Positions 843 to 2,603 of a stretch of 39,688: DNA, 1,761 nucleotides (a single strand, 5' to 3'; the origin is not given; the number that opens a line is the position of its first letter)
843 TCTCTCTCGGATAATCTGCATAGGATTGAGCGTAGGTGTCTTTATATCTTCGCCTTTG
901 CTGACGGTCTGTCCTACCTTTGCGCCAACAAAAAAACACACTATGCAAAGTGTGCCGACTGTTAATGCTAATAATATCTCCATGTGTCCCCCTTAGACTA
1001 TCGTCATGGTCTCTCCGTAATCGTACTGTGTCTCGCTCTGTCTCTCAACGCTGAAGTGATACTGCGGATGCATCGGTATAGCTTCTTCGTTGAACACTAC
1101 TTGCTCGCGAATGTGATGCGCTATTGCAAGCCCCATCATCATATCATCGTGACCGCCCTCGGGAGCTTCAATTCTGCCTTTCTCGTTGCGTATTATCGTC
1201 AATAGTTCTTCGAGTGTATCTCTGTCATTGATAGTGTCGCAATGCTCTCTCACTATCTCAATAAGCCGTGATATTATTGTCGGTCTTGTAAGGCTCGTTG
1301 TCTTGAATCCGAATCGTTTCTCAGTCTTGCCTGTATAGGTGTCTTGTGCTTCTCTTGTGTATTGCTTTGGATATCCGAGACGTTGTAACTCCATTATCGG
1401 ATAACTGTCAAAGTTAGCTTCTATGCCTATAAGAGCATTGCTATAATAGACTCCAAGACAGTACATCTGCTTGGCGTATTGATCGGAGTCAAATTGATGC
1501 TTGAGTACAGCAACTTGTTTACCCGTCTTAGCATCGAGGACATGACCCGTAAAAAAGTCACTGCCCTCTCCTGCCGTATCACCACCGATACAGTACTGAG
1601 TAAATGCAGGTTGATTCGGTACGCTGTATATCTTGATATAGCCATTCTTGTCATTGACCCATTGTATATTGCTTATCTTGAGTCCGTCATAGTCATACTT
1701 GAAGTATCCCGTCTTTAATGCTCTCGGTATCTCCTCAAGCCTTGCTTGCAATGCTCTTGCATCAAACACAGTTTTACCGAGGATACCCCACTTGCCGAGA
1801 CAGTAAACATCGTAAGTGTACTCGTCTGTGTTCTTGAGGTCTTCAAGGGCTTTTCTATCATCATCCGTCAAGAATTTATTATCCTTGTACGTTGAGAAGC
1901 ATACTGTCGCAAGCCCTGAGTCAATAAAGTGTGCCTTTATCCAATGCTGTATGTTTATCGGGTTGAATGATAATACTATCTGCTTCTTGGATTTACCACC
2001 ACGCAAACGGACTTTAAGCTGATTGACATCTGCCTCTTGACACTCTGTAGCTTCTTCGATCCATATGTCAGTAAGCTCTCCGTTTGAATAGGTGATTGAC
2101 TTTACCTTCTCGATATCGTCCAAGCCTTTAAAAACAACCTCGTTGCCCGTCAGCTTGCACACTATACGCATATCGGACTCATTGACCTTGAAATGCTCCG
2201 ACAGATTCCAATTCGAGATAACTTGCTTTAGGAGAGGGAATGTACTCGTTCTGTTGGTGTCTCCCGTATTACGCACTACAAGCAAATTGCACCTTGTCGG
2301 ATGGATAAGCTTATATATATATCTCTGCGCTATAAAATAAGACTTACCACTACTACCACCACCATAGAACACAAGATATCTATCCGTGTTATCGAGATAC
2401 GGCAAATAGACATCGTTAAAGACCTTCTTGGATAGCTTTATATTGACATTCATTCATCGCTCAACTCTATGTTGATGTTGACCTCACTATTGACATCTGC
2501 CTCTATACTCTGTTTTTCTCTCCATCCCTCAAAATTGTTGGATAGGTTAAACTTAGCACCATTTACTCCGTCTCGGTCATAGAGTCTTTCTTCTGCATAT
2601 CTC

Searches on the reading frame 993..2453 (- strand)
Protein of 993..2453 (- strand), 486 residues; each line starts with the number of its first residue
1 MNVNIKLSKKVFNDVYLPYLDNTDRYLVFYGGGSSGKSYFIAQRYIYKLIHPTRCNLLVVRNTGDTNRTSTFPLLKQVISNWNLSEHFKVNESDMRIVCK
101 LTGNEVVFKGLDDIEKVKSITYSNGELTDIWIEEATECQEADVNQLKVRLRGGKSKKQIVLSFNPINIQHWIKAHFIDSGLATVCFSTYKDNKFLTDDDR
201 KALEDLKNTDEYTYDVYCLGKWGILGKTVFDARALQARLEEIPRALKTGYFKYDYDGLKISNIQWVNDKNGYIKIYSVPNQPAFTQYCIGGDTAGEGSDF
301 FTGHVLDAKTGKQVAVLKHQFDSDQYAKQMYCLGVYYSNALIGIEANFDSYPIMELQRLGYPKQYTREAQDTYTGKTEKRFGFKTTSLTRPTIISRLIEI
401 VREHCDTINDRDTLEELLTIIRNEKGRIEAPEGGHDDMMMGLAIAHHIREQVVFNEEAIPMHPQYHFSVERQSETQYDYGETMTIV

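Call 8: search_protein_families(library=pfam, max_evalue=0.1, proteins=[window:993-2453:-])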
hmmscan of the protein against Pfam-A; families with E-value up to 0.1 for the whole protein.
window:993-2453:- (486 aa): 2 families
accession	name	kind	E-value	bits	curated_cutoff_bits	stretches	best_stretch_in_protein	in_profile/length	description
PF04466.19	Terminase_3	-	2.2e-49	168.2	23.2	1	25-221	3-201/201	Phage terminase large subunit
PF03237.21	Terminase_6N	-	1.8e-05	25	22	1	29-235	2-213/215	Terminase large subunit, T4likevirus-type, N-terminal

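Call 42: search_dna_similar(query=window:993-2453:-, collection=phages, mode=protein, max_rows=15)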
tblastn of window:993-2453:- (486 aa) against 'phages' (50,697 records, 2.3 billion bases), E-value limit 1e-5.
Records with a match: 981; places in all: 981; records where one place covers at least 80% of the query: 0.
Best place of each record, by identity: <60% 981.
By first word of the organism name: Streptococcus 166; Staphylococcus 151; Vibrio 124; Enterococcus 88; Stx2a-converting 83; Escherichia 73; Clostridium 61; Bacillus 35; Bacteriophage 17; Lactobacillus 17; and 48 more.
By host as written in the record: - 269; Staphylococcus aureus 41; Clostridium sporogenes ATCC-15579 30; Enterococcus faecalis 27; Staphylococcus pseudintermedius 15; Staphylococcus epidermidis 13; Clostridium perfringens 12; Enterococcus sp. 12; and 357 more.
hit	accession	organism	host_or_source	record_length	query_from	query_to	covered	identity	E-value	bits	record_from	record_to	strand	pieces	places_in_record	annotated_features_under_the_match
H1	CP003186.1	Thermoanaerobacterium phage THSA-485A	Thermoanaerobacterium saccharolyticum ...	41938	1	243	50%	45.5%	2e-51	194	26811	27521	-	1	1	phage terminase, large subunit, PBSX family | hypothetical protein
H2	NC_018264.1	Thermoanaerobacterium phage THSA-485A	Thermoanaerobacterium saccharolyticum ...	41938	1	243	50%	45.5%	2e-51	194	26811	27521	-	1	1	terminase large subunit | terminase small subunit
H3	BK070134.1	Bacteriophage sp.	Helicobacter pullorum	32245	1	255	52%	42.6%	4e-51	192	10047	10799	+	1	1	none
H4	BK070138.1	Bacteriophage sp.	Helicobacter pullorum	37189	1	255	52%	42.6%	5e-51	192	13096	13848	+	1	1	Phage terminase, large subunit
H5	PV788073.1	Clostridium phage CS19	Clostridium sporogenes ATCC-15579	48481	1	275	57%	39.2%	2e-37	152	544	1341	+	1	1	terminase large subunit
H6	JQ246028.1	Clostridium phage phi8074-B1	Clostridium sporogenes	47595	1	275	57%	39.2%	2e-37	152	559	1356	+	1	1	putative terminase large subunit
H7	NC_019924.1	Clostridium phage phi8074-B1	Clostridium sporogenes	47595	1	275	57%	39.2%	2e-37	152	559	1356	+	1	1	terminase large subunit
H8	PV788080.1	Clostridium phage CS29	Clostridium sporogenes ATCC-15579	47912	1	275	57%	39.2%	3e-37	152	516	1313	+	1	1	terminase large subunit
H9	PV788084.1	Clostridium phage CS33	Clostridium sporogenes ATCC-15579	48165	1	275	57%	39.2%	3e-37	152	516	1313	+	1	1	terminase large subunit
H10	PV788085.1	Clostridium phage CS35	Clostridium sporogenes ATCC-15579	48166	1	275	57%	39.2%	3e-37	152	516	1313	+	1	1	terminase large subunit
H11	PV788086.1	Clostridium phage CS36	Clostridium sporogenes ATCC-15579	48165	1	275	57%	39.2%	3e-37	152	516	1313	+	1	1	terminase large subunit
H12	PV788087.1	Clostridium phage CS37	Clostridium sporogenes ATCC-15579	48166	1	275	57%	39.2%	3e-37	152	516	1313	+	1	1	terminase large subunit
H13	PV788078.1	Clostridium phage CS27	Clostridium sporogenes ATCC-15579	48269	1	275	57%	39.2%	3e-37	152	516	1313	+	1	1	terminase large subunit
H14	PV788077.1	Clostridium phage CS25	Clostridium sporogenes ATCC-15579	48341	1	275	57%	39.2%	3e-37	152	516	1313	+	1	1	terminase large subunit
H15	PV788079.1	Clostridium phage CS28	Clostridium sporogenes ATCC-15579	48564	1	275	57%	39.2%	3e-37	152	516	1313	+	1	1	terminase large subunit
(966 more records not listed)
